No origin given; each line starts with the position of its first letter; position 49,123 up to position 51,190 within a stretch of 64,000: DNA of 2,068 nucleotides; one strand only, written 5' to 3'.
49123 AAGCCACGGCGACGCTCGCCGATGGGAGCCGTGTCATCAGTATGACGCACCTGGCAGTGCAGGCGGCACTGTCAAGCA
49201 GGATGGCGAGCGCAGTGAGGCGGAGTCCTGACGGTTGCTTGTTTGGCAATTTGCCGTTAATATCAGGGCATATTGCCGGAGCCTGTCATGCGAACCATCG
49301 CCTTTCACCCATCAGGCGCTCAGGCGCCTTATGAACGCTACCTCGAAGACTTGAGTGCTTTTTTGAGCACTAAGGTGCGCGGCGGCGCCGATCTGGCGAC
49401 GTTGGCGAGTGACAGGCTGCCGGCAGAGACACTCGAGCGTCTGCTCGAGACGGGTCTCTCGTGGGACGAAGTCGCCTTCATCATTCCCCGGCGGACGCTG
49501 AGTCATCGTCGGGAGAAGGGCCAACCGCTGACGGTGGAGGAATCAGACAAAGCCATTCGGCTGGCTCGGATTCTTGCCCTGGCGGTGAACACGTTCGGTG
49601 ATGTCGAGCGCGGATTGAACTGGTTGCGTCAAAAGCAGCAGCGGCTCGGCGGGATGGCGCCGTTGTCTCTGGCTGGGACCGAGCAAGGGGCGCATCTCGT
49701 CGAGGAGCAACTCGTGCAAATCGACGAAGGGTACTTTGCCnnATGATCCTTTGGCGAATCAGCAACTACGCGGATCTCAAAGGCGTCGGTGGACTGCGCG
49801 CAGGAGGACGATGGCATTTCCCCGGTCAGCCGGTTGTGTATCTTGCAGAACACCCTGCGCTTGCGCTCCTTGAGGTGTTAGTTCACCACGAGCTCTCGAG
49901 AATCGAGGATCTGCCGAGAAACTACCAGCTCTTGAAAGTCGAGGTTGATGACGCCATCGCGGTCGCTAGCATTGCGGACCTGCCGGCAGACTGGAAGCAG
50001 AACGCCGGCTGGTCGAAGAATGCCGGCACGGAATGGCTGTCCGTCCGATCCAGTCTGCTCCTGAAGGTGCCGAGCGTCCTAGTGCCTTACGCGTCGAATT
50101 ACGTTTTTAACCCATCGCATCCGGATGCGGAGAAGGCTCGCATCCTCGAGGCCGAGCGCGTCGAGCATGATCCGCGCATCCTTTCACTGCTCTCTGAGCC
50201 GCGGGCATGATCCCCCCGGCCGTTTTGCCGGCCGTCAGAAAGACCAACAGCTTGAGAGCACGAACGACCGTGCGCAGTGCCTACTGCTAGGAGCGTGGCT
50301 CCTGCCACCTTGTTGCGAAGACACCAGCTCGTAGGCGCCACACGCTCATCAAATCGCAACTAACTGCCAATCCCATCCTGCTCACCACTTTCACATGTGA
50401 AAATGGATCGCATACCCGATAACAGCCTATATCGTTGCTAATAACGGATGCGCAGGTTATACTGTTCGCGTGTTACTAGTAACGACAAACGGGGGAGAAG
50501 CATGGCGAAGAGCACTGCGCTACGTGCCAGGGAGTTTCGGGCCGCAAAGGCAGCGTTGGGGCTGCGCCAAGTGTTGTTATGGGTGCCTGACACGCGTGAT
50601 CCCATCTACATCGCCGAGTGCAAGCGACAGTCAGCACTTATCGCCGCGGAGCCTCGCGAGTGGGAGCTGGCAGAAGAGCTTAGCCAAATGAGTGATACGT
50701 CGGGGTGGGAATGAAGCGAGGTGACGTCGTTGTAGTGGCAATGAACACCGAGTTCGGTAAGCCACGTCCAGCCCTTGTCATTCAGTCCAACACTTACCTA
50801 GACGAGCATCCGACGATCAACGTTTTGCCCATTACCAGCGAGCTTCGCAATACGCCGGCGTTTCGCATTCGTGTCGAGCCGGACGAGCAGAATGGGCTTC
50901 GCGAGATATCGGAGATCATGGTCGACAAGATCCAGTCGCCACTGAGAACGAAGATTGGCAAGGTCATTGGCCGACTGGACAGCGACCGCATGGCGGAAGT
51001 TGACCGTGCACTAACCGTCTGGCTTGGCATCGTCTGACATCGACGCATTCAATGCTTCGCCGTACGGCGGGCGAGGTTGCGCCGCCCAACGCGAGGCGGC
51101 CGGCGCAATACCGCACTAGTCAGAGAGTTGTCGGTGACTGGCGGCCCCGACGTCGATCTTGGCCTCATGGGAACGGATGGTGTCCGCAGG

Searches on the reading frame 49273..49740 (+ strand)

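Call 64: search_protein_families(library=ncbifam, proteins=[window:49273-49740:+], max_evalue=0.001)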
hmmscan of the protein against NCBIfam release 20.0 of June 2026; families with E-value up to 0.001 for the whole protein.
window:49273-49740:+ (156 aa): 2 families
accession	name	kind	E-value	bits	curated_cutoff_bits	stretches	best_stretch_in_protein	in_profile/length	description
NF049845.1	Xre_ParS_antitoxin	subfamily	2e-25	89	90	1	49-156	2-112/112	type II RES/Xre toxin-antitoxin system antitoxin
TIGR02293.1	TAS_TIGR02293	hypoth_equivalog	7.5e-18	64.5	57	1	33-156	7-133/133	putative toxin-antitoxin system antitoxin component, TIGR02293 family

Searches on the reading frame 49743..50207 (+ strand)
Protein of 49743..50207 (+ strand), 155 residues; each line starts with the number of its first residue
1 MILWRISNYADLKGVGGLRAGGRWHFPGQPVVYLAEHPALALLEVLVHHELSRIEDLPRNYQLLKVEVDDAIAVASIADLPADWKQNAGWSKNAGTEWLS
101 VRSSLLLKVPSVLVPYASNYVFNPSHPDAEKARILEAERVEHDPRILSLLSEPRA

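Call 64: search_protein_families(library=ncbifam, proteins=[window:49743-50207:+], max_evalue=0.001)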
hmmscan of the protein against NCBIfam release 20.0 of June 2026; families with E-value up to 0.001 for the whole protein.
window:49743-50207:+ (155 aa): 1 family
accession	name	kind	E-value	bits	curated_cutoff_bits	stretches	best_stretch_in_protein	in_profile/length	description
NF049844.1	Res_ParT_toxin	subfamily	4.6e-41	140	110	1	4-146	1-147/147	type II RES/Xre toxin-antitoxin system toxin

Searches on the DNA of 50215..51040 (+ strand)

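Call 87: search_dna_similar(query=window:50215-51040:+, collection=plasmids, mode=distant, max_rows=15)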
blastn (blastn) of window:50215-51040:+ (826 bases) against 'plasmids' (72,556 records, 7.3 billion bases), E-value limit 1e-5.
No match.
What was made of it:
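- Tried and rejected: Matches for the site-8/mazEF region: none (call 87).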

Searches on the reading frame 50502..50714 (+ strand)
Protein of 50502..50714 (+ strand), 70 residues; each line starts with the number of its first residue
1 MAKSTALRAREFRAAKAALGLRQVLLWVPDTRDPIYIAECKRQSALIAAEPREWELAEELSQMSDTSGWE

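Call 64: search_protein_families(library=ncbifam, proteins=[window:50502-50711:+], max_evalue=0.001)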
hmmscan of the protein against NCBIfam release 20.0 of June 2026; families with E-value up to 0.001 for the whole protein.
window:50502-50711:+ (70 aa): 0 families

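Call 74: search_protein_families(library=pfam, proteins=[window:50502-50711:+], max_evalue=0.01)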
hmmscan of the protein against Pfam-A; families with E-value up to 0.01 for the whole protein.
window:50502-50711:+ (70 aa): 1 family
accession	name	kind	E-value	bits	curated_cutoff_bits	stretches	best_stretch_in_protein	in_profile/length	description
PF11455.13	MazE-like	-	9.7e-15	54.7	22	1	8-69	3-65/65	Antitoxin MazE-like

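Call 90: find_encoding_contigs(protein=window:50502-50714:+, flank=3000, max_places=8)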
Protein window:50502-50714:+ (70 aa): 11 contigs read that carry it; 8 places shown.
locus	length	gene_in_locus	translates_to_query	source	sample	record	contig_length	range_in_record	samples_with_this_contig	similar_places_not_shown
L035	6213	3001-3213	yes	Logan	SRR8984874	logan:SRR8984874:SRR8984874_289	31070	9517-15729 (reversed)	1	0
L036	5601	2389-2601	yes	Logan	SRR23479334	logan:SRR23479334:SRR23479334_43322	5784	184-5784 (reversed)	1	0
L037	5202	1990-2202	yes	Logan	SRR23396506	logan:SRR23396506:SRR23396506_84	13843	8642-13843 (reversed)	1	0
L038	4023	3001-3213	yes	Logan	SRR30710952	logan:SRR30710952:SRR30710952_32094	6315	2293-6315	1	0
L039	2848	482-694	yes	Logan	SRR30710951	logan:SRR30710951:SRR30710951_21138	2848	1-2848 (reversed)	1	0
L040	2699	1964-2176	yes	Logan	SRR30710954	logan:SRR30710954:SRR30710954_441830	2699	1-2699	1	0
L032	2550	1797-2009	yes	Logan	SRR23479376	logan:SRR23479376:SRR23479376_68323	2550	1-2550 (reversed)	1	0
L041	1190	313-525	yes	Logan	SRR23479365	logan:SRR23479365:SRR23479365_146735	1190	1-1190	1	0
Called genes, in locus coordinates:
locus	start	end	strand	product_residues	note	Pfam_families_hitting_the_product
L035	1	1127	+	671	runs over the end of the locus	PF10282:Lactonase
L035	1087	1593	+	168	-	-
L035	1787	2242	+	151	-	PF20432:Xre-like-HTH, PF09722:Xre_MbcA_ParS_C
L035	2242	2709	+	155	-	PF08808:RES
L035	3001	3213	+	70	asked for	PF11455:MazE-like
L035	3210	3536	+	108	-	PF02452:PemK_toxin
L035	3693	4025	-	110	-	PF01695:IstB_IS21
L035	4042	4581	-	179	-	PF01695:IstB_IS21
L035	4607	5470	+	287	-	PF00753:Lactamase_B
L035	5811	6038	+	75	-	PF13560:HTH_31 (weak)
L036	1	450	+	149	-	?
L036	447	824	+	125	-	PF01042:Ribonuc_L-PSP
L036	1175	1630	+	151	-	PF20432:Xre-like-HTH, PF09722:Xre_MbcA_ParS_C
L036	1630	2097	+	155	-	PF08808:RES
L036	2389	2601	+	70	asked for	PF11455:MazE-like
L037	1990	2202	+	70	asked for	PF11455:MazE-like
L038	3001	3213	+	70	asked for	PF11455:MazE-like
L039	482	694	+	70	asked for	PF11455:MazE-like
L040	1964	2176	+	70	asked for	PF11455:MazE-like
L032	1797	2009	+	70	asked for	PF11455:MazE-like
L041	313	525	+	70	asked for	PF11455:MazE-like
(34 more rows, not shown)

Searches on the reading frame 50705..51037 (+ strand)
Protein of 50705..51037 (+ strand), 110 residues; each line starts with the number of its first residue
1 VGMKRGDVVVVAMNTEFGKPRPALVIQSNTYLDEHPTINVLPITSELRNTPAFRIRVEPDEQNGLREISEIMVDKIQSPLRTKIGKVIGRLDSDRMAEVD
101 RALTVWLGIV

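Call 64: search_protein_families(library=ncbifam, proteins=[window:50705-51034:+], max_evalue=0.001)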
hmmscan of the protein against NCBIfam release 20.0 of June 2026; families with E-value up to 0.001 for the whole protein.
window:50705-51034:+ (110 aa): 0 families

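Call 74: search_protein_families(library=pfam, proteins=[window:50705-51034:+], max_evalue=0.01)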
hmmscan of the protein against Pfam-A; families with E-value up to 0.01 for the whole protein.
window:50705-51034:+ (110 aa): 1 family
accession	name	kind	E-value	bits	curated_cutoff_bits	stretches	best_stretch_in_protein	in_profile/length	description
PF02452.23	PemK_toxin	-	1.1e-22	80.8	23.1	1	4-106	1-108/109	PemK-like, MazF-like toxin of type II toxin-antitoxin system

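Call 88: find_encoding_contigs(protein=window:50705-51037:+, flank=3000, max_places=8)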
Protein window:50705-51037:+ (110 aa): no gene with exactly this product is on record in the collection.
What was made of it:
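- Tried and rejected: The first look-up used the GTG start and failed (call 88).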

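Call 89: find_encoding_contigs(protein=window:50711-51037:+, flank=3000, max_places=8)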
Protein window:50711-51037:+ (108 aa): 6 contigs read that carry it; 6 places shown.
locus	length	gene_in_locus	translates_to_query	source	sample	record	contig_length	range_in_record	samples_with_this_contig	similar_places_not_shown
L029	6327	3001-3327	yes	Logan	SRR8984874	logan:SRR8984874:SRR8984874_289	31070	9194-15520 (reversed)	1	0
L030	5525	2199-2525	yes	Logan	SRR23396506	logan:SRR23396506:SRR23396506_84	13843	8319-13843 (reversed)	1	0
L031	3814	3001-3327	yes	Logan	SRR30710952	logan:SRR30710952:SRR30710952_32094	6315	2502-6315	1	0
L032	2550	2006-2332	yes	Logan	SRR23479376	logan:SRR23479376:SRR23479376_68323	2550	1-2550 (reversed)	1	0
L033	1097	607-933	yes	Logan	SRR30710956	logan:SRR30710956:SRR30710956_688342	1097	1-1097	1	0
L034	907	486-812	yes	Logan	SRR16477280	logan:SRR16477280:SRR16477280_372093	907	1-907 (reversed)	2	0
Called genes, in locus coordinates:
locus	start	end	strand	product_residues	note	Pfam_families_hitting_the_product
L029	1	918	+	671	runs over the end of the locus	PF10282:Lactonase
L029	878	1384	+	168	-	-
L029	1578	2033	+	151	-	PF20432:Xre-like-HTH, PF09722:Xre_MbcA_ParS_C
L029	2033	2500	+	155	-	PF08808:RES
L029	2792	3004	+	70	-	PF11455:MazE-like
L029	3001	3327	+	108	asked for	PF02452:PemK_toxin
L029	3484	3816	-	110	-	PF01695:IstB_IS21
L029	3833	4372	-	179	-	PF01695:IstB_IS21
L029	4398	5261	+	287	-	PF00753:Lactamase_B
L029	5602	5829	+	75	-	PF13560:HTH_31 (weak)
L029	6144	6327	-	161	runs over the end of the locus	PF12200:DUF3597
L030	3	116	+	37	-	?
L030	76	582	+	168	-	-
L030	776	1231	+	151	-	PF20432:Xre-like-HTH, PF09722:Xre_MbcA_ParS_C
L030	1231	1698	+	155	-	PF08808:RES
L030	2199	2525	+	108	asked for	PF02452:PemK_toxin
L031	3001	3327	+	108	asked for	PF02452:PemK_toxin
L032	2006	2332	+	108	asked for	PF02452:PemK_toxin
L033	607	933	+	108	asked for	PF02452:PemK_toxin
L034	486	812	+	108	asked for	PF02452:PemK_toxin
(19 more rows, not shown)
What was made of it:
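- Tried and rejected: The ATG-start version worked (call 89).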
